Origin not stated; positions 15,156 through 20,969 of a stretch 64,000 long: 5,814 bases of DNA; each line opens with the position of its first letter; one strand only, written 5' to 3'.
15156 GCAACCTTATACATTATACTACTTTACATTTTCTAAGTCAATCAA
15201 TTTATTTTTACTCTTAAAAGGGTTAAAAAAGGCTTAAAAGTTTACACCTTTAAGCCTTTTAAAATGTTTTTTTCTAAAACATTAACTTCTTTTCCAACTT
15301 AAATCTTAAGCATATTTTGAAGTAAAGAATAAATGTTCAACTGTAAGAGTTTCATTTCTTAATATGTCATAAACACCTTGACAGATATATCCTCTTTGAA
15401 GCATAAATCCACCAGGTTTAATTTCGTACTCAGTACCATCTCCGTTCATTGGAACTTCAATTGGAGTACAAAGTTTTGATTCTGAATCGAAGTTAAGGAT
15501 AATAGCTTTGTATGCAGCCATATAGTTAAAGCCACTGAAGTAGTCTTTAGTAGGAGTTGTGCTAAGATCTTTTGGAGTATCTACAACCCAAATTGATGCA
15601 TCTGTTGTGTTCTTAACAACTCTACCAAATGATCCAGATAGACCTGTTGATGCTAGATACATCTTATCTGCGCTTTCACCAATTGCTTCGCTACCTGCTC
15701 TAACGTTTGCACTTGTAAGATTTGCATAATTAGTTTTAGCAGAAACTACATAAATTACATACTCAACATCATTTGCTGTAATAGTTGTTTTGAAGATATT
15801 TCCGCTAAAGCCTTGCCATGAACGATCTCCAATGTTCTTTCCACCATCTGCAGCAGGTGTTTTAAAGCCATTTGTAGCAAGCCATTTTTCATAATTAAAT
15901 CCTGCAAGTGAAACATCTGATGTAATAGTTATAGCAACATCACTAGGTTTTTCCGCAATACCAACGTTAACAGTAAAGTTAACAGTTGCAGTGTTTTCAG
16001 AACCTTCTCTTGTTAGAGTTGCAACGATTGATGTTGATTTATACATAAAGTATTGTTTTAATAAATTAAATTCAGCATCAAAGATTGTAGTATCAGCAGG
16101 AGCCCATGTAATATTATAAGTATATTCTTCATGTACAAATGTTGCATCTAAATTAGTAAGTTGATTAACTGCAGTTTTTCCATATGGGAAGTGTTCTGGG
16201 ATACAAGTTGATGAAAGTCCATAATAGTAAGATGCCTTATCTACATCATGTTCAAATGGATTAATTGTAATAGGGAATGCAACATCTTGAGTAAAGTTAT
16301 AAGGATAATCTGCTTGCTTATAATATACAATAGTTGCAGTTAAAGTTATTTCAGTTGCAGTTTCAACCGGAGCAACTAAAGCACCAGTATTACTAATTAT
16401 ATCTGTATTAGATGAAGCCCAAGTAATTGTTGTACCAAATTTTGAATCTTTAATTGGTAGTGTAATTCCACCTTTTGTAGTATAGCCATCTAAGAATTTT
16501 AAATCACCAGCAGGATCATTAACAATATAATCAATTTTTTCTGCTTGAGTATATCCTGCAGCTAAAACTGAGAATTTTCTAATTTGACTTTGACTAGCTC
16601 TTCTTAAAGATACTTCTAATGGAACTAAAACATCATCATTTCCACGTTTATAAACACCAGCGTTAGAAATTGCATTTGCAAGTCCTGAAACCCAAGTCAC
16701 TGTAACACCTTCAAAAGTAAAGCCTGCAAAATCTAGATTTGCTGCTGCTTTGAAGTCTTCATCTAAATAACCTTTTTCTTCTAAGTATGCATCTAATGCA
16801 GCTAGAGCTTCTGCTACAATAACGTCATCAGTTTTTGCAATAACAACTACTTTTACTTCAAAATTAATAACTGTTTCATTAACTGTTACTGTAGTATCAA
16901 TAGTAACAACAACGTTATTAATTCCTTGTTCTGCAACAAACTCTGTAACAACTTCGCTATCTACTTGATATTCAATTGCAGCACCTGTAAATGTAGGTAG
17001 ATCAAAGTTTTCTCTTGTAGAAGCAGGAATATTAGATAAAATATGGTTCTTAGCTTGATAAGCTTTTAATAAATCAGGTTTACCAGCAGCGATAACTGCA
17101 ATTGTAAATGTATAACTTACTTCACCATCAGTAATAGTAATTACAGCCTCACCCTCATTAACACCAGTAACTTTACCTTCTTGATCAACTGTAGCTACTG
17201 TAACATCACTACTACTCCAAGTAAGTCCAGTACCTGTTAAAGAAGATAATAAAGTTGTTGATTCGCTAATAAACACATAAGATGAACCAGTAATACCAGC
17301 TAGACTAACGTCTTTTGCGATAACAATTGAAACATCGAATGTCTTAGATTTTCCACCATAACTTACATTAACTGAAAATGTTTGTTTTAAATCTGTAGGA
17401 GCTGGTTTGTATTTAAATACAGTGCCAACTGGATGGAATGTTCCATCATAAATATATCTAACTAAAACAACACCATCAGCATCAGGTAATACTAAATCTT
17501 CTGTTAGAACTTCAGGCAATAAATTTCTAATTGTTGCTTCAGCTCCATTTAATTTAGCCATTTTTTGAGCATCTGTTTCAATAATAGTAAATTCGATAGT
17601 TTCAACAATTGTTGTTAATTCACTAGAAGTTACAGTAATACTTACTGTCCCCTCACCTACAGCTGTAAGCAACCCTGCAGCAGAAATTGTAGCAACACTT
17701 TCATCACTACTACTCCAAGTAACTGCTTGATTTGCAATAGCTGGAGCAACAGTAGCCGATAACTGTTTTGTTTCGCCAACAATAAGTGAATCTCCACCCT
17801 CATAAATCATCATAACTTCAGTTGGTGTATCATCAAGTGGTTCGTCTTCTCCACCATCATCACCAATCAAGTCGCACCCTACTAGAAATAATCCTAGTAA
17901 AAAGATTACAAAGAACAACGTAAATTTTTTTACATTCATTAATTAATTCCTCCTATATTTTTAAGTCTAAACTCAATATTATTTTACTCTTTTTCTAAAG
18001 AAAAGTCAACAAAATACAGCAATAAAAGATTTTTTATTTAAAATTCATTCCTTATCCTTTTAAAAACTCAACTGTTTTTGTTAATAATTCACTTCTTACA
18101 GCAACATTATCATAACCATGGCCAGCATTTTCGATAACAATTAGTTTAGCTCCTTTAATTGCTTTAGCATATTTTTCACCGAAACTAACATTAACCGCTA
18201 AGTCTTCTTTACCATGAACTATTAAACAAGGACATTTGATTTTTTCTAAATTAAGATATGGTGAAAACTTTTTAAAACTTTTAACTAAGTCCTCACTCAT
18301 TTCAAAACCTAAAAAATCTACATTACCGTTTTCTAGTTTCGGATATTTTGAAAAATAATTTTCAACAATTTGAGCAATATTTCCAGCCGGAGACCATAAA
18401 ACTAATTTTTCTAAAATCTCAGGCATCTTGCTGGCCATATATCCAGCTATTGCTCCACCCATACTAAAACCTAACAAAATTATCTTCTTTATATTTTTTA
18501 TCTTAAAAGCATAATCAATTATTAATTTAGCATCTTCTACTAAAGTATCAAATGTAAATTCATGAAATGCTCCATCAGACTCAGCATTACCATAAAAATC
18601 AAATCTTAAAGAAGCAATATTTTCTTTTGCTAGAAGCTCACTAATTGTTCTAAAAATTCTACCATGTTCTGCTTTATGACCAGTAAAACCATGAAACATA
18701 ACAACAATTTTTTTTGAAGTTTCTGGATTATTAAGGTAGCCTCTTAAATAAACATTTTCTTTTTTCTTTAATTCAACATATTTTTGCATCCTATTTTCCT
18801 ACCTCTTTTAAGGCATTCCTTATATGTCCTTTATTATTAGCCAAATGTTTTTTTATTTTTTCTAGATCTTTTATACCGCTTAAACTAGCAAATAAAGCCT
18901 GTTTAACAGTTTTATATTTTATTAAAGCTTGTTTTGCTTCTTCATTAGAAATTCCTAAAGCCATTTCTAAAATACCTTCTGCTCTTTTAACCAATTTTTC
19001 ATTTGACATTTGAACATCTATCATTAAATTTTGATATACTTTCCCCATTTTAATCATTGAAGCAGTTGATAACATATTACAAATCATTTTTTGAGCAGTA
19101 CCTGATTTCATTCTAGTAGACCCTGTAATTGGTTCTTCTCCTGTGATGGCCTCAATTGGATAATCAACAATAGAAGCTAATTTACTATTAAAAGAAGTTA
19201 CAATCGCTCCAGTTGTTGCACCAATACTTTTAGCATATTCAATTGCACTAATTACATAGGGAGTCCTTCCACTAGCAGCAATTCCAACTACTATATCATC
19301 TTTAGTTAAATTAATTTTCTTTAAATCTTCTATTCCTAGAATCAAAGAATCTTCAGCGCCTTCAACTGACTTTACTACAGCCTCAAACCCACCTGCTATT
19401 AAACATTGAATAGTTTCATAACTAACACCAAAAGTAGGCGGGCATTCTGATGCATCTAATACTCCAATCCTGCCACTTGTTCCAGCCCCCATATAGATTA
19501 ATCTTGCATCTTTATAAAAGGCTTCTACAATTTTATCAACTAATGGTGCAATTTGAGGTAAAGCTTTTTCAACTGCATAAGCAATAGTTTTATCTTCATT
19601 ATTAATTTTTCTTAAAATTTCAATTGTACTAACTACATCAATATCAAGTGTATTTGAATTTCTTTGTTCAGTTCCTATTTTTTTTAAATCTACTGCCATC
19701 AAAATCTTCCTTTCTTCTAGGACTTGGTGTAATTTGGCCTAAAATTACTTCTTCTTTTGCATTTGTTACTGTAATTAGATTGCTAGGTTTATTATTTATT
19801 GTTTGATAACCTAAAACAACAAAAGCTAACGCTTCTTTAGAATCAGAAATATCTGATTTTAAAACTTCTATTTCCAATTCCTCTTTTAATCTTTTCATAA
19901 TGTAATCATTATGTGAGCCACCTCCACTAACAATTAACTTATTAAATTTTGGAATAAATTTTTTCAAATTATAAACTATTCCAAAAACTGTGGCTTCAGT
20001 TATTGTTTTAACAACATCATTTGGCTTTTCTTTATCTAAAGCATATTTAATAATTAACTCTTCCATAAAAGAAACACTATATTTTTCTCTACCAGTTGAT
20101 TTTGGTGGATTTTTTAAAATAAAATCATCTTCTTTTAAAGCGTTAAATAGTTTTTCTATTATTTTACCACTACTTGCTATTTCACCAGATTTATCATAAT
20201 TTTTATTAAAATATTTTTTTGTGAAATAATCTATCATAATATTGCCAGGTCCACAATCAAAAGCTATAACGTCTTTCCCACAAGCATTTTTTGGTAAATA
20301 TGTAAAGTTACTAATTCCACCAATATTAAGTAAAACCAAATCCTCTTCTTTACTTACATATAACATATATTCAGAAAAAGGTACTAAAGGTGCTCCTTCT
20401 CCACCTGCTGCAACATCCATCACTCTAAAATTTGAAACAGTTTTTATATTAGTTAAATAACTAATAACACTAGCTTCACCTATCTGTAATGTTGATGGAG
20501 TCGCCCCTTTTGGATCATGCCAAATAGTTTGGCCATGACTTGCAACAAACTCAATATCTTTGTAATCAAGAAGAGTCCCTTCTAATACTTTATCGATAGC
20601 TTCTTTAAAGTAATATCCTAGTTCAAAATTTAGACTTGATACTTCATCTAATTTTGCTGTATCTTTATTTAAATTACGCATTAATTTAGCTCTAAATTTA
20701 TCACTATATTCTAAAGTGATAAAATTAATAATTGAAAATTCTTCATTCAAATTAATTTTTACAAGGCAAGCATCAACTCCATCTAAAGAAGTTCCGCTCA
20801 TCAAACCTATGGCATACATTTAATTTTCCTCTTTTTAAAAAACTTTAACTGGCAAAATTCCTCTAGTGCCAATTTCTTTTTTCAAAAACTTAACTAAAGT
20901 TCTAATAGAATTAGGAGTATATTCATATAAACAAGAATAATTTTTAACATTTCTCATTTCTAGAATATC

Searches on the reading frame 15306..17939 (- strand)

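Call 24: search_protein_families(library=pfam, proteins=[window:15306-17939:-], max_evalue=0.001)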
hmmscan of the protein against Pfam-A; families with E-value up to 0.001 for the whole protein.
window:15306-17939:- (877 aa): 2 families
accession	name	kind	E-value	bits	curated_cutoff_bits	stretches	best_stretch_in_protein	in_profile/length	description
PF02368.24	Big_2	-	1.4e-18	67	22.8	2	51-107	13-70/79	Bacterial Ig-like domain (group 2)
PF20578.4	aBig_2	-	1.1e-14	54.4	27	1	491-542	24-76/89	Atrophied bacterial Ig domain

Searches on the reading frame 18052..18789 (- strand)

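Call 24: search_protein_families(library=pfam, proteins=[window:18052-18789:-], max_evalue=0.001)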
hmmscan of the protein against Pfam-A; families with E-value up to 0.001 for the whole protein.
window:18052-18789:- (245 aa): 15 families
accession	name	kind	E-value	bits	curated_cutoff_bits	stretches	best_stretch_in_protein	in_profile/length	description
PF12146.15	Hydrolase_4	-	1e-22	81.1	27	1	25-142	3-117/239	Serine aminopeptidase, S33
PF00561.26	Abhydrolase_1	-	1.9e-20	74.1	25.8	2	28-134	2-102/245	alpha/beta hydrolase fold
PF12697.13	Abhydrolase_6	-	2.2e-12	48.5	26.3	1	29-224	1-204/217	Alpha/beta hydrolase family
PF01738.24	DLH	-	6.9e-10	39.3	21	1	15-228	1-190/217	Dienelactone hydrolase family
PF00326.27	Peptidase_S9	-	5.2e-09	36.4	22.6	1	82-244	43-207/213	Prolyl oligopeptidase family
PF20408.4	Abhydrolase_11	-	1.4e-07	31.9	27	1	26-121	2-96/193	Alpha/beta hydrolase domain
PF03959.19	FSH1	-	2.8e-07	30.9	21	1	105-220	105-195/211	Serine hydrolase (FSH1)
PF02230.22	Abhydrolase_2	-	3.8e-07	30.6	23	0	80-150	83-154/217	Phospholipase/Carboxylesterase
PF20434.5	BD-FAE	-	1.7e-05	24.8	26.8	1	27-206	14-210/215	BD-FAE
PF05057.20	DUF676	-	3e-05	24.1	20.3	1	25-124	4-101/217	Putative serine esterase (DUF676)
PF08840.17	BAAT_C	-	5.7e-05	23.7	20.9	1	100-208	19-136/210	BAAT / Acyl-CoA thioester hydrolase C terminal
PF02129.25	Peptidase_S15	-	0.00022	21.5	23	0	175-226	212-262/262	X-Pro dipeptidyl-peptidase (S15 family)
PF00756.26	Esterase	-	0.00055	20.2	22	0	59-135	73-149/251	Putative esterase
PF08386.16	Abhydrolase_4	-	0.00063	20.3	21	0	185-229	34-81/103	TAP-like protein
PF07859.19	Abhydrolase_3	-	0.00074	19.8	25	1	91-226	56-208/210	alpha/beta hydrolase fold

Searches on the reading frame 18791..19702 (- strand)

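Call 24: search_protein_families(library=pfam, proteins=[window:18791-19702:-], max_evalue=0.001)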
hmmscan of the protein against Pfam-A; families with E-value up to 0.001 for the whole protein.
window:18791-19702:- (303 aa): 5 families
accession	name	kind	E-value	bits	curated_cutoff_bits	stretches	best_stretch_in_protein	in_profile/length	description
PF22645.1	GKRP_SIS_N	-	1.5e-20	73.4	27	1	51-157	2-112/113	Glucokinase regulatory protein N-terminal SIS domain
PF01380.27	SIS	-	8.8e-09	35.7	25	1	130-213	49-130/131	SIS domain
PF20741.3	GKRP-like_C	-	7.7e-08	33.2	27.7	1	224-264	1-41/100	C-terminal lid domain of glucokinase regulatory protein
PF22198.1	GKRP_SIS_2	-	1e-07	32.3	27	1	50-110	6-66/191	Glucokinase regulatory protein, second SIS domain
PF13580.11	SIS_2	-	1.9e-05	25.2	27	1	43-167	13-136/138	SIS domain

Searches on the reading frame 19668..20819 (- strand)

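Call 24: search_protein_families(library=pfam, proteins=[window:19668-20819:-], max_evalue=0.001)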
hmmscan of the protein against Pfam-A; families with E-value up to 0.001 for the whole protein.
window:19668-20819:- (383 aa): 1 family
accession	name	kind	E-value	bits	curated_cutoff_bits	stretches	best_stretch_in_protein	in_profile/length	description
PF03702.20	AnmK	-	1.5e-95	320.8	24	1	1-365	1-366/367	Anhydro-N-acetylmuramic acid kinase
